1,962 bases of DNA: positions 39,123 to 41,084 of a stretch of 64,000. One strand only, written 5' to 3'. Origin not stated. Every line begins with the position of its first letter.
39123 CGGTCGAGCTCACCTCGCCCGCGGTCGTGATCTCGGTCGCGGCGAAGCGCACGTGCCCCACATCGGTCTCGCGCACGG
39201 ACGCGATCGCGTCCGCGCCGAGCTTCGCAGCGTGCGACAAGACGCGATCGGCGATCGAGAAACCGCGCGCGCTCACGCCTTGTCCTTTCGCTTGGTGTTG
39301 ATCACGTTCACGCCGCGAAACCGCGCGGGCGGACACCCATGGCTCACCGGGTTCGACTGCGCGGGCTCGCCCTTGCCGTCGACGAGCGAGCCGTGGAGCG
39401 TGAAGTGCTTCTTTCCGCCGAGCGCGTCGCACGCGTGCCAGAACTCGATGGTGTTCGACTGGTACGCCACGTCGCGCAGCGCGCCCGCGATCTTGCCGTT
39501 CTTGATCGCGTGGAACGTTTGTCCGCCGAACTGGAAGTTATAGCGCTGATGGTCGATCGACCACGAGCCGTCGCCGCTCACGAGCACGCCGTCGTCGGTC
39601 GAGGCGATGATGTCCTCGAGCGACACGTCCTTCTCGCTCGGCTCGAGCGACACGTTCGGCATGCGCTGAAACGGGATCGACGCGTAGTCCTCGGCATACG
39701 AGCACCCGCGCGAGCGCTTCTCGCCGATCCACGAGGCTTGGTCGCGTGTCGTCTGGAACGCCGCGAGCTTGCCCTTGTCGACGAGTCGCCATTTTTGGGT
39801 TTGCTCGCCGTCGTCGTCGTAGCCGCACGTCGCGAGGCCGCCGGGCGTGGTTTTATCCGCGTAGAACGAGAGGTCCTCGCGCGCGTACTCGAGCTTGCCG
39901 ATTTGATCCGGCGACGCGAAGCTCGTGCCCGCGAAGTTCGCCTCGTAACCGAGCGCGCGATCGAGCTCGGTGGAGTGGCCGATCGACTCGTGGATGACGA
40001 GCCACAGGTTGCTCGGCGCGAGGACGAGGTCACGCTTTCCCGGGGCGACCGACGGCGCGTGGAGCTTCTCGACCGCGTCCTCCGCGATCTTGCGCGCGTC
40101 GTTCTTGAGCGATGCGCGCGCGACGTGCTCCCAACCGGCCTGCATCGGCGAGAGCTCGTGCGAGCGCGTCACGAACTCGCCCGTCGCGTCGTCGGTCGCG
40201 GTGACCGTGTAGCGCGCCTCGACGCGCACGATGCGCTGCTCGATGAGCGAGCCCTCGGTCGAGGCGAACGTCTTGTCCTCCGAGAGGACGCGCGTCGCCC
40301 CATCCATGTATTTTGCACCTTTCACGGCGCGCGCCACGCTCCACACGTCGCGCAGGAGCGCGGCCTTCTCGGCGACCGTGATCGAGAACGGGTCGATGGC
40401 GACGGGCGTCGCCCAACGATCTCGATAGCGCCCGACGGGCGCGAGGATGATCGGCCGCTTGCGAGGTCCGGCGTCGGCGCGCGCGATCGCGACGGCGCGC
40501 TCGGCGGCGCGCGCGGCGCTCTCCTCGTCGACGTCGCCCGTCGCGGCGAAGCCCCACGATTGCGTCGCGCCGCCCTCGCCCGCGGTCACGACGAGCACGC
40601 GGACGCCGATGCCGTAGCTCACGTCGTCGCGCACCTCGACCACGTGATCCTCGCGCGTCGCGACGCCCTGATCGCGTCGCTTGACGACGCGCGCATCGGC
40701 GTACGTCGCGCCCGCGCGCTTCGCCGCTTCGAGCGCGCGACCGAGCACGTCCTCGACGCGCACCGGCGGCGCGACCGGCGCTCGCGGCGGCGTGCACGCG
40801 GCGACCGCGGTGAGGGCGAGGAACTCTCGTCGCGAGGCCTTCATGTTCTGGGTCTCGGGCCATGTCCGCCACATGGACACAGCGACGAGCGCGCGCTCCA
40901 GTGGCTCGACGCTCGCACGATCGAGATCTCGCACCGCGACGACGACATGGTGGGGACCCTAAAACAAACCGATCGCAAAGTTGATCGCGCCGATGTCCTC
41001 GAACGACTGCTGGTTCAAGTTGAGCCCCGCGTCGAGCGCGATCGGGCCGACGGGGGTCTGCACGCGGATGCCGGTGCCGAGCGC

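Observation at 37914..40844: TldD with a twin-arginine signal and lipobox, paired with a signal-less PmbA; candidate TAT hitch-hiker protease pair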

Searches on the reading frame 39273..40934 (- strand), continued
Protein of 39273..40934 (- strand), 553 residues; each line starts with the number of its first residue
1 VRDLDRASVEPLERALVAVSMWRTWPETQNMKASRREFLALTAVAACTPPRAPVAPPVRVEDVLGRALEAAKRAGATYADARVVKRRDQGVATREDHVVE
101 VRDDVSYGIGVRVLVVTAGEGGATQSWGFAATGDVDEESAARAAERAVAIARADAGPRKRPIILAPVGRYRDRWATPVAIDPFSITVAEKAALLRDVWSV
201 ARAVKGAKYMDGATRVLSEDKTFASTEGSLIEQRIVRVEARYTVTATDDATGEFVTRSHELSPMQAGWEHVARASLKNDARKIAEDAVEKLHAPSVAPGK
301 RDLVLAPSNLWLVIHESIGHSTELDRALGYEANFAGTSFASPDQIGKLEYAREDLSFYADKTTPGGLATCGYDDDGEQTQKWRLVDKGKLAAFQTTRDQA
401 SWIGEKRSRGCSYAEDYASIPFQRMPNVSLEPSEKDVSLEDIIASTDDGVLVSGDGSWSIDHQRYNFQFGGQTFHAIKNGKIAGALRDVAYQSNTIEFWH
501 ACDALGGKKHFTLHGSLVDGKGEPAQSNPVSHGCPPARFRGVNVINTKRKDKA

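Call 26: search_solved_structures(query=window:39273-40844:-, max_evalue=0.001, show_alignments=1)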
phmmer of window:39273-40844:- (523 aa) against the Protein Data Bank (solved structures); distinct sequences matched with E-value up to 0.001: 4.
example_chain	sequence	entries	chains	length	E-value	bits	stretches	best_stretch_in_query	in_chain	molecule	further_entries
5nj5_A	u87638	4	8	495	1e-12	50.9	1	75-512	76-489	Metalloprotease TldD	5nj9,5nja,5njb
5njc_A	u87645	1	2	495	7.2e-12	48.1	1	75-512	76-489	Metalloprotease TldD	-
5njf_A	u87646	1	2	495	2.6e-11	46.3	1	75-512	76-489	Metalloprotease TldD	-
6j6a_A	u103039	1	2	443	0.00018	23.7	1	106-455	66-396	Zinc-dependent protease, TldD/PmbA family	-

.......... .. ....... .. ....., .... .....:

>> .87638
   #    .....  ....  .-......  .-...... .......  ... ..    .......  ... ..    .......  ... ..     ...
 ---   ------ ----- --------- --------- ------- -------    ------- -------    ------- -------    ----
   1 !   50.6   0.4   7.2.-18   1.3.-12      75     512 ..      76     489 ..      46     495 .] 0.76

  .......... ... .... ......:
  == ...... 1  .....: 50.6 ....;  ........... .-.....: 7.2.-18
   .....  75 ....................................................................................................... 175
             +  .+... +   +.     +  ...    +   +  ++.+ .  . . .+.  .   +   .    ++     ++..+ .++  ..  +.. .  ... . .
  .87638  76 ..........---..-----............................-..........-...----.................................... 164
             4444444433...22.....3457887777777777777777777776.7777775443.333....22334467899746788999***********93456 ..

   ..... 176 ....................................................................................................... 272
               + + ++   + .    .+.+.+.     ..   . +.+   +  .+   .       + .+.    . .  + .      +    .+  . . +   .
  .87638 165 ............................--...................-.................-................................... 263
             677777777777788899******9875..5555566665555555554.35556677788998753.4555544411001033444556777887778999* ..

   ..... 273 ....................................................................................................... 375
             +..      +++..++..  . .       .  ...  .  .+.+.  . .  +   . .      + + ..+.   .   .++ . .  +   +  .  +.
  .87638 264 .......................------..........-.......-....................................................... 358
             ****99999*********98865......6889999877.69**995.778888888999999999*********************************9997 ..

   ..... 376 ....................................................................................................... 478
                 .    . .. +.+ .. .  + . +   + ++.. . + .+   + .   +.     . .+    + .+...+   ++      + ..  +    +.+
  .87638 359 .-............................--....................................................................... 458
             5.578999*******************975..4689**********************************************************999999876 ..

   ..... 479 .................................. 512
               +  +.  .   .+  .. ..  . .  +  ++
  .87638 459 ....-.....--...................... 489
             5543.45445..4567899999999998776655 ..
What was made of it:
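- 39273..40844 (-): TldD-like metallopeptidase gene, 523 aa. This is the catalytic subunit that carries the export signal. E. coli TldD 5NJ5_A is hit at E 1e-12 (call 26).
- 39975..39992 (-): HESIGH zinc-binding and catalytic motif of the TldD-like subunit (residues 285-290). The motif aligns with E. coli HEAVGH (call 26).
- On TldD/PmbA peptidase family (Pfam PF01523/PF19290/PF19289; MEROPS M103): In the phmmer alignment Cys454 falls opposite K491, next to a 2-residue gap (call 26).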

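Call 55: predict_structure(alignment_id=A1)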
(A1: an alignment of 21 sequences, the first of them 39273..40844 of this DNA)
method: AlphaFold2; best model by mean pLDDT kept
length: 523 residues; sequences in the alignment: 21
mean_pLDDT: 83.5   pTM: 0.81
mean pLDDT of the five models: 83.5, 82.9, 80.6, 78.7, 76.1
residues with pLDDT >= 90: 273; 70-90: 156; 50-70: 52; < 50: 42
segments of 3 or more residues with pLDDT < 50: 1-24, 301-306, 432-434, 492-495, 521-523
pLDDT, mean of each block of 10 residues (from residue 1): 44 42 58 96 95 94 96 93 86 83 95 97 82 83 94 96 96 95 94 93 94 92 87 93 91 92 91 93 77 51 47 84 91 88 88 91 81 81 75 70 96 96 73 56 89 91 81 96 78 55 93 82 40
secondary structure, 60 per line:
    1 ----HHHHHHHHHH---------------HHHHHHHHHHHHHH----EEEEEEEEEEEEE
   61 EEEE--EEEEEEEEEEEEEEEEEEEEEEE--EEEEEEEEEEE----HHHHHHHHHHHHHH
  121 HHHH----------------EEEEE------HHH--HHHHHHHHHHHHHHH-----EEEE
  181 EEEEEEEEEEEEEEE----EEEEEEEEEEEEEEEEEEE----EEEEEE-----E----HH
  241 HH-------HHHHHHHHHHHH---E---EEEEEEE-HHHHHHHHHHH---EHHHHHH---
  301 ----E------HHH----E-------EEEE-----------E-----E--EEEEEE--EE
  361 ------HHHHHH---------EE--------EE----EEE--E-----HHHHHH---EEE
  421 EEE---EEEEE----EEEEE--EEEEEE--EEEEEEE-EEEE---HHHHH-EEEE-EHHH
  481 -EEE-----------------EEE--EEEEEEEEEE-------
elements in order: H5-14 H30-43 E48-64 E67-89 E92-102 H107-124 E141-145 H157-171 E177-195 E200-218 E223-228 H239-242 H250-261 E269-275 H277-287 H292-297 E327-330 E351-356 H367-372 E398-400 H409-414 E418-423 E427-431 E436-440 E443-448 E451-457 E459-462 H466-470 E472-475 E482-484 E502-504 E507-516
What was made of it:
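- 40794..40844 (-): Predicted Tat-type lipoprotein signal peptide, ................|C. The RR codons are at 40827-40832 and the lipobox VAAC is at 40794-40805. Residues 1-24 have pLDDT below 50, with a helix at 5-14 (call 55).
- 40758..40793 (-): Pro-rich tether (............) between the lipidated Cys17 and the first helix of the folded domain (about residue 30). The AF2 model shows coil at residues 15-29 and a helix at 30-43 (call 55).
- On TldD/PmbA peptidase family (Pfam PF01523/PF19290/PF19289; MEROPS M103): The AF2 model has pLDDT 83.5 and pTM 0.81 (call 55).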

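Call 58: fold_search(model_id=the predicted structure, library=pdb)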
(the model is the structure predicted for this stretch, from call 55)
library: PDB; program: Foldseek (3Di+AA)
matches with E <= 10: 522; with E <= 0.001: 16
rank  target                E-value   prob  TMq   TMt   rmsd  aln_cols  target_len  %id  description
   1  5njc_C                3.5e-33  1.00  0.75  0.81   4.3       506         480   22  E. coli Microcin-processing metalloprotease TldD/E (TldD E263A mutant) with hexapeptide bound (released 2017-10-04)
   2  5nj5_A                3.7e-33  1.00  0.75  0.81   4.2       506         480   22  E. coli Microcin-processing metalloprotease TldD/E with phosphate bound (released 2017-10-04)
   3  5njc_A                5.4e-33  1.00  0.74  0.81   4.4       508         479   23  E. coli Microcin-processing metalloprotease TldD/E (TldD E263A mutant) with hexapeptide bound (released 2017-10-04)
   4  5nj5_C                7.1e-33  1.00  0.75  0.81   4.2       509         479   22  E. coli Microcin-processing metalloprotease TldD/E with phosphate bound (released 2017-10-04)
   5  5njf_C                2.0e-32  1.00  0.74  0.81   4.3       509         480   22  E. coli Microcin-processing metalloprotease TldD/E (TldD H262A mutant) with pentapeptide bound (released 2017-10-04)
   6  5njf_A                2.4e-32  1.00  0.74  0.81   4.4       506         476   22  E. coli Microcin-processing metalloprotease TldD/E (TldD H262A mutant) with pentapeptide bound (released 2017-10-04)
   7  3qtd_A                1.8e-28  1.00  0.69  0.80   4.7       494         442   16  Crystal structure of putative modulator of gyrase (PmbA) from Pseudomonas aeruginosa PAO1 (released 2011-03-30)
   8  5nj9_D                8.2e-28  1.00  0.67  0.79   4.6       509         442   16  E. coli Microcin-processing metalloprotease TldD/E with DRVY angiotensin fragment bound (released 2017-10-04)
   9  3qtd_B                9.1e-28  1.00  0.69  0.80   4.6       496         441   16  Crystal structure of putative modulator of gyrase (PmbA) from Pseudomonas aeruginosa PAO1 (released 2011-03-30)
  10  1vpb                  9.1e-28  1.00  0.67  0.79   5.3       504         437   14  CRYSTAL STRUCTURE OF A PUTATIVE MODULATOR OF DNA GYRASE (BT3649) FROM BACTEROIDES THETAIOTAOMICRON VPI-5482 AT 1.75 A RE (released 2004-11-09)
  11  6j6a_A                1.2e-27  1.00  0.71  0.83   3.9       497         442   15  Crystal structure of TldE from Thermococcus kodakarensis (released 2020-01-15)
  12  5nj5_B                1.6e-27  1.00  0.67  0.78   4.9       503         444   16  E. coli Microcin-processing metalloprotease TldD/E with phosphate bound (released 2017-10-04)
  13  5nj9_B                1.9e-27  1.00  0.68  0.80   4.3       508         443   16  E. coli Microcin-processing metalloprotease TldD/E with DRVY angiotensin fragment bound (released 2017-10-04)
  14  5njb_B                2.2e-27  1.00  0.69  0.80   4.5       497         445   16  E. coli Microcin-processing metalloprotease TldD/E with actinonin bound (released 2017-10-04)
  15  1vl4_A                7.0e-27  1.00  0.68  0.82   6.6       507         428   15  CRYSTAL STRUCTURE OF A PUTATIVE MODULATOR OF A DNA GYRASE (TM0727) FROM THERMOTOGA MARITIMA MSB8 AT 1.95 A RESOLUTION (released 2004-09-21)
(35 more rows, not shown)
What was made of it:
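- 39273..40844 (-): The AF2 model has pLDDT 83.5 and TM 0.75/0.81 to TldD chains of 5NJ5/5NJC (calls 55, 58).
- On TldD/PmbA peptidase family (Pfam PF01523/PF19290/PF19289; MEROPS M103): Foldseek's best hits are TldD chains of 5NJC/5NJ5, with E 3.5e-33 and TM 0.75/0.81 (call 58).
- The model matches the TldD chain of 5NJ5 with TM 0.75/0.81 (call 58).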

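Call 73: list_cluster_members(proteins=[P0134, window:39273-40844:-, window:39273-40874:-, window:39276-40934:-])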
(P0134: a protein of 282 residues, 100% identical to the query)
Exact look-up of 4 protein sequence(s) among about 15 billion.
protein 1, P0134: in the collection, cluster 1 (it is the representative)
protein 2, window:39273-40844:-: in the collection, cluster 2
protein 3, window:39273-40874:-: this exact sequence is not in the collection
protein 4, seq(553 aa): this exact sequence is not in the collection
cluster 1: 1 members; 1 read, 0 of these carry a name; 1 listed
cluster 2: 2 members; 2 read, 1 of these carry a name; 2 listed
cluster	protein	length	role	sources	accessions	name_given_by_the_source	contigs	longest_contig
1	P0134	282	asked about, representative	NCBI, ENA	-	-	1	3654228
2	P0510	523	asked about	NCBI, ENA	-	-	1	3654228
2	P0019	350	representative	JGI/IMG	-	TldD protein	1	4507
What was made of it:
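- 39273..40844 (-): The exact 523-aa product is in the public collection on a 3.65-Mb contig (call 73).
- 40845..40934 (-): Upstream in-frame stretch with alternative starts (GTG 40934, ATG 40874). It is not supported as coding. Only the 523-aa product is on record (call 73).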

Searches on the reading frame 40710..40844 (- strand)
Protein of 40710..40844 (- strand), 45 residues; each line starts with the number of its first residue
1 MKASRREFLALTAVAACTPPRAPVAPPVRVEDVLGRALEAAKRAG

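Call 24: search_protein_families(library=pfam, proteins=[window:40710-40844:-], max_evalue=10)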
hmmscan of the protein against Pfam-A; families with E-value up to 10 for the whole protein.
seq(45 aa): 0 families

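Call 25: search_protein_families(library=ncbifam, proteins=[window:40710-40844:-], max_evalue=10)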
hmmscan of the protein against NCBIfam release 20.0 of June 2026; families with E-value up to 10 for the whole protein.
seq(45 aa): 1 family
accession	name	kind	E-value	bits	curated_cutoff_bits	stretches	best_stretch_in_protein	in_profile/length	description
TIGR01409.1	TAT_signal_seq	domain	0.019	15.3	16.7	1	4-18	2-16/29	twin-arginine translocation signal domain-containing protein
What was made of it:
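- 40794..40844 (-): TIGR01409 scores 15.3 bits against a cutoff of 16.7 (call 25).
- On Twin-arginine (Tat) signal peptide: TIGR01409 scores 15.3 bits with E 0.019, against a cutoff of 16.7 (call 25).
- Pfam TAT_signal gives no hit (calls 24, 25).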

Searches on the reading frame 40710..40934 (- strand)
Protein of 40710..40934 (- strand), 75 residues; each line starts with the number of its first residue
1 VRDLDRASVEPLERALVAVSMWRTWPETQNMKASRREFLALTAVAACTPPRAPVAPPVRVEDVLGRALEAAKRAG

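Call 24: search_protein_families(library=pfam, proteins=[window:40710-40934:-], max_evalue=10)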
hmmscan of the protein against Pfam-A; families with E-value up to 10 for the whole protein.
seq(75 aa): 0 families

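Call 25: search_protein_families(library=ncbifam, proteins=[window:40710-40934:-], max_evalue=10)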
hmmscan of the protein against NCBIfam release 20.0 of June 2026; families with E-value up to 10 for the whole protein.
seq(75 aa): 1 family
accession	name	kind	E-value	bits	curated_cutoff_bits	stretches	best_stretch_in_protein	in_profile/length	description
TIGR01409.1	TAT_signal_seq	domain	0.037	14.4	16.7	1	34-48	2-16/29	twin-arginine translocation signal domain-containing protein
